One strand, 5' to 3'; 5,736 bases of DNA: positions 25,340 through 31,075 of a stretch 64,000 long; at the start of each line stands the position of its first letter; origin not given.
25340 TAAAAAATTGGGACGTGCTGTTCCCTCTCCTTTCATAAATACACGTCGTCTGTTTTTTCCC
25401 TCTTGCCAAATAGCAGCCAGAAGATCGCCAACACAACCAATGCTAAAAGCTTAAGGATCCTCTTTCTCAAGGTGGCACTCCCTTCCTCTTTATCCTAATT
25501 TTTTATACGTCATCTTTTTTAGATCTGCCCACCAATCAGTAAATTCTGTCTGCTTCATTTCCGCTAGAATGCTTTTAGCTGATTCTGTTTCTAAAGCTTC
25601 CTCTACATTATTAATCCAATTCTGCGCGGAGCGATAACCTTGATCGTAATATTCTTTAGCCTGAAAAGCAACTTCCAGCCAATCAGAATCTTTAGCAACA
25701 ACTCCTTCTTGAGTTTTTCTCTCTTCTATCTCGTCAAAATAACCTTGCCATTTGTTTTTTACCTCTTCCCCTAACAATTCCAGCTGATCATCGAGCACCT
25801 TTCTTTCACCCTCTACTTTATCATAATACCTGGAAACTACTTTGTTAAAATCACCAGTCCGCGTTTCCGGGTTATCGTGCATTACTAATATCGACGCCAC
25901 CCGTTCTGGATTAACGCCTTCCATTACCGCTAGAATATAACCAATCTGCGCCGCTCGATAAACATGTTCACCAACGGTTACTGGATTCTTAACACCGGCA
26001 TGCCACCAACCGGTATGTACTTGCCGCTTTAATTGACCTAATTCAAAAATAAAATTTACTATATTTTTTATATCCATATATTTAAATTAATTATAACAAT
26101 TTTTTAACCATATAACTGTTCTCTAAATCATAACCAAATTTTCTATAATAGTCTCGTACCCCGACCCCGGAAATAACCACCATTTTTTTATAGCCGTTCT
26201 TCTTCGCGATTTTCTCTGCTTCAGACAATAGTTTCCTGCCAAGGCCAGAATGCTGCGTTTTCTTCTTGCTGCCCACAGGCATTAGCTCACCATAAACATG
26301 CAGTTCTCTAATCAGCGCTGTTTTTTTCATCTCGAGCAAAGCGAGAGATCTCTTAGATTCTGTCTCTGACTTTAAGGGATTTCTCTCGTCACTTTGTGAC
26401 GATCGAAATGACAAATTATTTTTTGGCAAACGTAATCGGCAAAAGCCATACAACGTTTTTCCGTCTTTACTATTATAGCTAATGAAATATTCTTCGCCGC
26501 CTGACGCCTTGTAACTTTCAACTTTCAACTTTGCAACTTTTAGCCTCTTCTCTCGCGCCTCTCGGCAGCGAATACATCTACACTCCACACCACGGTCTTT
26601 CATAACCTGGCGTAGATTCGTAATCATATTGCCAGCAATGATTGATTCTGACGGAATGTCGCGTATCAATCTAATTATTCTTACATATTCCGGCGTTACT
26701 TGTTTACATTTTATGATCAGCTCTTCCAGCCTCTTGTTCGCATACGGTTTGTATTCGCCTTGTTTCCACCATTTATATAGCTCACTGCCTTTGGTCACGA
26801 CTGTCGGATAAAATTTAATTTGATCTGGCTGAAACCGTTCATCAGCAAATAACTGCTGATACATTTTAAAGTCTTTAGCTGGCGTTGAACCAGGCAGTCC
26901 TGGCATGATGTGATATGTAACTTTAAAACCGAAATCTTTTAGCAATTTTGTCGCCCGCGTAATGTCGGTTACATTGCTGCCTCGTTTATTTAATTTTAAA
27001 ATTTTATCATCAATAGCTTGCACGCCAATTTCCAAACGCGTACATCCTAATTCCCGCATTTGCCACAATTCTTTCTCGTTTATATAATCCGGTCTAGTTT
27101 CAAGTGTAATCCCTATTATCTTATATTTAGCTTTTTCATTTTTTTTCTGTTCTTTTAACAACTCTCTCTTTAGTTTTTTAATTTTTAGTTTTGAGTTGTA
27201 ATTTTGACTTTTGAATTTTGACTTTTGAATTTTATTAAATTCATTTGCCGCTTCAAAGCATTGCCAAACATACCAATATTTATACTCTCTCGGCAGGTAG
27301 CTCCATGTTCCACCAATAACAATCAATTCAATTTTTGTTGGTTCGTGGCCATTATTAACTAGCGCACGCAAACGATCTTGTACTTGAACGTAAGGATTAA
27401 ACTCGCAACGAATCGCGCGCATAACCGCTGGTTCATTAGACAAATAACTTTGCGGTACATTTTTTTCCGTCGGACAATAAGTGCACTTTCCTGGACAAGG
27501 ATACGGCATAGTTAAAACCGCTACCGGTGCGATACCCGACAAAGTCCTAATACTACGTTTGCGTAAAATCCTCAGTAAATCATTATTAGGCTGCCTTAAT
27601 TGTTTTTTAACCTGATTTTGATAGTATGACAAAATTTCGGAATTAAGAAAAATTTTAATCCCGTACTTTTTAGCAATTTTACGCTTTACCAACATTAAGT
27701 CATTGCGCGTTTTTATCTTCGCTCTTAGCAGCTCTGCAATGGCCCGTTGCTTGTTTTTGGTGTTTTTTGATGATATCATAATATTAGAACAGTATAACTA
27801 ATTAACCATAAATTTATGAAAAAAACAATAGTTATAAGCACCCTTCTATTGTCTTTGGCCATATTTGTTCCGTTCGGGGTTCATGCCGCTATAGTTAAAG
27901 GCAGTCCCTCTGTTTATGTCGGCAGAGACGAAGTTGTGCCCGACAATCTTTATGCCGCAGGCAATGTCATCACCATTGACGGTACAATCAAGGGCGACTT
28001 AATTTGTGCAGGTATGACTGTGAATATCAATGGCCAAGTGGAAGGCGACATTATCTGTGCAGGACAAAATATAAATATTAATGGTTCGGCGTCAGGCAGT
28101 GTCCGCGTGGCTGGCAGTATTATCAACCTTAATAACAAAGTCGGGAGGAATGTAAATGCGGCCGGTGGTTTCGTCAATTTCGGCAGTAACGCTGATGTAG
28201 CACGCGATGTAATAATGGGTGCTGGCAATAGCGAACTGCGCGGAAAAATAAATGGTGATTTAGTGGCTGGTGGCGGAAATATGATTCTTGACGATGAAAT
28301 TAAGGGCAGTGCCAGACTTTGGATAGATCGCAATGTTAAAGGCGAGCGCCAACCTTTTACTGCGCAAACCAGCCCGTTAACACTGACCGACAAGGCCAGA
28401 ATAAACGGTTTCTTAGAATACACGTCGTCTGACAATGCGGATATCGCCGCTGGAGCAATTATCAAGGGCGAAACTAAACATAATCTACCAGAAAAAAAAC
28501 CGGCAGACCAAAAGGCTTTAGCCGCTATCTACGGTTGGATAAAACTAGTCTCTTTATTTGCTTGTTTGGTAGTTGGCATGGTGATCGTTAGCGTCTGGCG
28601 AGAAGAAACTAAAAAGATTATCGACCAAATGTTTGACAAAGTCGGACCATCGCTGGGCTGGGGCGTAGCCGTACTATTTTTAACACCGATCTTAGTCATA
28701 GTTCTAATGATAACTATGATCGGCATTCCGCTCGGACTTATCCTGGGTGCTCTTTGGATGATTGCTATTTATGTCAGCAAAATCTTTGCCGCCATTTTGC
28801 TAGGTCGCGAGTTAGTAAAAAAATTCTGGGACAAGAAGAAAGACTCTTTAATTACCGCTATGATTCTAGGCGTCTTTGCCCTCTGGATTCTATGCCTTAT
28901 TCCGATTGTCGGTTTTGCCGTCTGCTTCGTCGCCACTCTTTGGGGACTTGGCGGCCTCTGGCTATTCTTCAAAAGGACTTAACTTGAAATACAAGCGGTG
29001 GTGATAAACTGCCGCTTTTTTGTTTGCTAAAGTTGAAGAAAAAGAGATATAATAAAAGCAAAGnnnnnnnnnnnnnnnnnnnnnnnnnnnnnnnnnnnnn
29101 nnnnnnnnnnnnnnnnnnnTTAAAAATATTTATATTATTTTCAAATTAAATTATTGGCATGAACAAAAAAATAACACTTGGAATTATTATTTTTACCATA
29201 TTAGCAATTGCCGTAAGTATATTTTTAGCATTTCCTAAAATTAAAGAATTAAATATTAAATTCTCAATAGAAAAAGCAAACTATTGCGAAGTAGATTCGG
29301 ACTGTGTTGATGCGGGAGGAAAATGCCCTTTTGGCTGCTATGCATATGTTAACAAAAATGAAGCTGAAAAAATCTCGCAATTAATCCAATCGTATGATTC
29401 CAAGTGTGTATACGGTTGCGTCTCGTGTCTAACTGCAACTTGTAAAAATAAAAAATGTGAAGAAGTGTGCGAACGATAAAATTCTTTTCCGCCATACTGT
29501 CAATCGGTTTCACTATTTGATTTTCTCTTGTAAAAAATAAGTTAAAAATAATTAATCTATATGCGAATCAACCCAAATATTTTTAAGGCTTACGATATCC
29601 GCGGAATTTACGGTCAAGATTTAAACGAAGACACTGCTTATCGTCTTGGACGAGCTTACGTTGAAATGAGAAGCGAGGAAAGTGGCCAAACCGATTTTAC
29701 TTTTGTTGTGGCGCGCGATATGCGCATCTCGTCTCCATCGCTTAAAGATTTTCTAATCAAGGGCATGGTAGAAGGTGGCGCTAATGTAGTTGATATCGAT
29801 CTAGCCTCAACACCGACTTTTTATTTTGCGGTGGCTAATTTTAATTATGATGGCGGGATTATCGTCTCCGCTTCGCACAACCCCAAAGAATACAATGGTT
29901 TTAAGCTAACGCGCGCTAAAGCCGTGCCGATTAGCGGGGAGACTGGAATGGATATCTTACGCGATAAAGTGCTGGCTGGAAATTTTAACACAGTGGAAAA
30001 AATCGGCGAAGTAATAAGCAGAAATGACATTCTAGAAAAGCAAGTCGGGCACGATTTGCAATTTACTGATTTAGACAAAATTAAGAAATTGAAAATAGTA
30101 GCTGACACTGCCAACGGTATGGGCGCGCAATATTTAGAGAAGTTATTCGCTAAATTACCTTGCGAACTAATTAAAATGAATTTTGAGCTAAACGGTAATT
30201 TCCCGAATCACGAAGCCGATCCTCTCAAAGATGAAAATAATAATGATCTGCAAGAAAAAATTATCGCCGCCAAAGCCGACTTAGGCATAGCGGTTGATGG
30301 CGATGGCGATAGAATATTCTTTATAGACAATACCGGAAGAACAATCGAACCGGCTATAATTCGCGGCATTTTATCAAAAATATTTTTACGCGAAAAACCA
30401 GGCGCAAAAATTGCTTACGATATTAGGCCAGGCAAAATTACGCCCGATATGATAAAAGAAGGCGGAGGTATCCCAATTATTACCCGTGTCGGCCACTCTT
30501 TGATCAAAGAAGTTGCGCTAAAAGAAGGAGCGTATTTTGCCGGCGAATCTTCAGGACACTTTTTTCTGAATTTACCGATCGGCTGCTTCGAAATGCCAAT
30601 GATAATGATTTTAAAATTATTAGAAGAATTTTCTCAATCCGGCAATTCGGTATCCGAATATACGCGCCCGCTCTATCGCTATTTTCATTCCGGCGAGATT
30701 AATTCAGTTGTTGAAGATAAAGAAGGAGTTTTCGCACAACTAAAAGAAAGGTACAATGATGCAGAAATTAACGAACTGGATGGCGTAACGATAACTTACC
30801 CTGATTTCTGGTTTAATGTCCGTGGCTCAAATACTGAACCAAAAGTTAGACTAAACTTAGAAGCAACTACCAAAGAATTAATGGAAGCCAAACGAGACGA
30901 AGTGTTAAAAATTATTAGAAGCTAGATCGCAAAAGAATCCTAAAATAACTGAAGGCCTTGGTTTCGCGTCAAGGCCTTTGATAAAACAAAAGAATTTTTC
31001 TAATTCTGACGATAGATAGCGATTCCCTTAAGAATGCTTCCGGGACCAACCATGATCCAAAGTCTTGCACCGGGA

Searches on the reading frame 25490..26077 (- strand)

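Call 9: search_protein_families(library=pfam, proteins=[window:25490-26077:-], max_evalue=0.001)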
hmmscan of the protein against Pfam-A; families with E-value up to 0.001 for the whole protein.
window:25490-26077:- (195 aa): 3 families
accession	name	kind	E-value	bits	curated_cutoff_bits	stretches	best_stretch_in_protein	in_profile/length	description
PF13023.12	HD_3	-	3.8e-23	82.6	22.5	1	14-167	2-158/165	HD domain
PF12917.13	YfbR-like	-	2.8e-09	37.3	25.9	1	31-168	22-169/182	5'-deoxynucleotidase YfbR-like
PF01966.28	HD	-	6.7e-05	23.6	22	1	35-135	1-114/116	HD domain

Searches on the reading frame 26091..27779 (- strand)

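Call 9: search_protein_families(library=pfam, proteins=[window:26091-27779:-], max_evalue=0.001)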
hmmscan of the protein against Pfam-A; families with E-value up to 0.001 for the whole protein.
window:26091-27779:- (562 aa): 5 families
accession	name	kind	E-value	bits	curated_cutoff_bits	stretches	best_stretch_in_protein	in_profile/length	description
PF16199.10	Radical_SAM_C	-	5.6e-22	78.1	31.9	1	318-392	1-76/85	Radical_SAM C-terminal domain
PF04055.27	Radical_SAM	-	8.8e-19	68.7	29.5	1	95-300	7-156/166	Radical SAM superfamily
PF00583.31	Acetyltransf_1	-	0.00014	22.6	20.7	1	498-550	61-116/116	Acetyltransferase (GNAT) family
PF13673.13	Acetyltransf_10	-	0.00039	20.8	23.6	0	506-551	61-108/128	Acetyltransferase (GNAT) domain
PF13508.13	Acetyltransf_7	-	0.00048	20.9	27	0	505-550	37-82/84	Acetyltransferase (GNAT) domain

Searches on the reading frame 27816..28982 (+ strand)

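Call 11: search_protein_families(library=pfam, proteins=[window:27816-28982:+], max_evalue=0.001)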
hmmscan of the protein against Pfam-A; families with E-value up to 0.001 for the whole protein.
window:27816-28982:+ (388 aa): 1 family
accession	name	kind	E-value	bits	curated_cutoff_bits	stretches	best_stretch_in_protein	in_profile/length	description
PF04519.19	Bactofilin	-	5.9e-07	30.1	27.9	1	50-102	17-68/98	Polymer-forming cytoskeletal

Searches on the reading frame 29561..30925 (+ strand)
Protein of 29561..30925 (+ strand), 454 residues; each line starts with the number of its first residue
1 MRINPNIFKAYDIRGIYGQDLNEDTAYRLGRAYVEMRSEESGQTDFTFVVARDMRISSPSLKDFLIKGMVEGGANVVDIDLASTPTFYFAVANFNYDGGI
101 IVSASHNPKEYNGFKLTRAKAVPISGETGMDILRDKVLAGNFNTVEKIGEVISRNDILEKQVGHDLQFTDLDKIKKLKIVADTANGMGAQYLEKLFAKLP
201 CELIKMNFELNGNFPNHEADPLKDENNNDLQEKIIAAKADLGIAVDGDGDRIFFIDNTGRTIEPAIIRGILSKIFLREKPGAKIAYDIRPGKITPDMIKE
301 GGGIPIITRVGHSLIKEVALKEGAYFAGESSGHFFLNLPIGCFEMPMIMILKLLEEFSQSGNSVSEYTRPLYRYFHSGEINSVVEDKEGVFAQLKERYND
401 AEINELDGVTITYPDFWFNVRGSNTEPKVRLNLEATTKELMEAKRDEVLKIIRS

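Call 11: search_protein_families(library=pfam, proteins=[window:29561-30925:+], max_evalue=0.001)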
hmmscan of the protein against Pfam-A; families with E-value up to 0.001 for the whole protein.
window:29561-30925:+ (454 aa): 4 families
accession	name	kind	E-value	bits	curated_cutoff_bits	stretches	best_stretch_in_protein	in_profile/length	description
PF02878.22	PGM_PMM_I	-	3.2e-35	121.3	22.5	1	6-131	2-126/138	Phosphoglucomutase/phosphomannomutase, alpha/beta/alpha domain I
PF02879.22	PGM_PMM_II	-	7.7e-22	78.2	29.3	1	172-259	16-103/103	Phosphoglucomutase/phosphomannomutase, alpha/beta/alpha domain II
PF00408.26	PGM_PMM_IV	-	3.3e-10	40.3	23.1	1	379-450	1-67/68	Phosphoglucomutase/phosphomannomutase, C-terminal domain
PF02880.22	PGM_PMM_III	-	5.6e-10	39.8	20.7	1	270-371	8-111/115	Phosphoglucomutase/phosphomannomutase, alpha/beta/alpha domain III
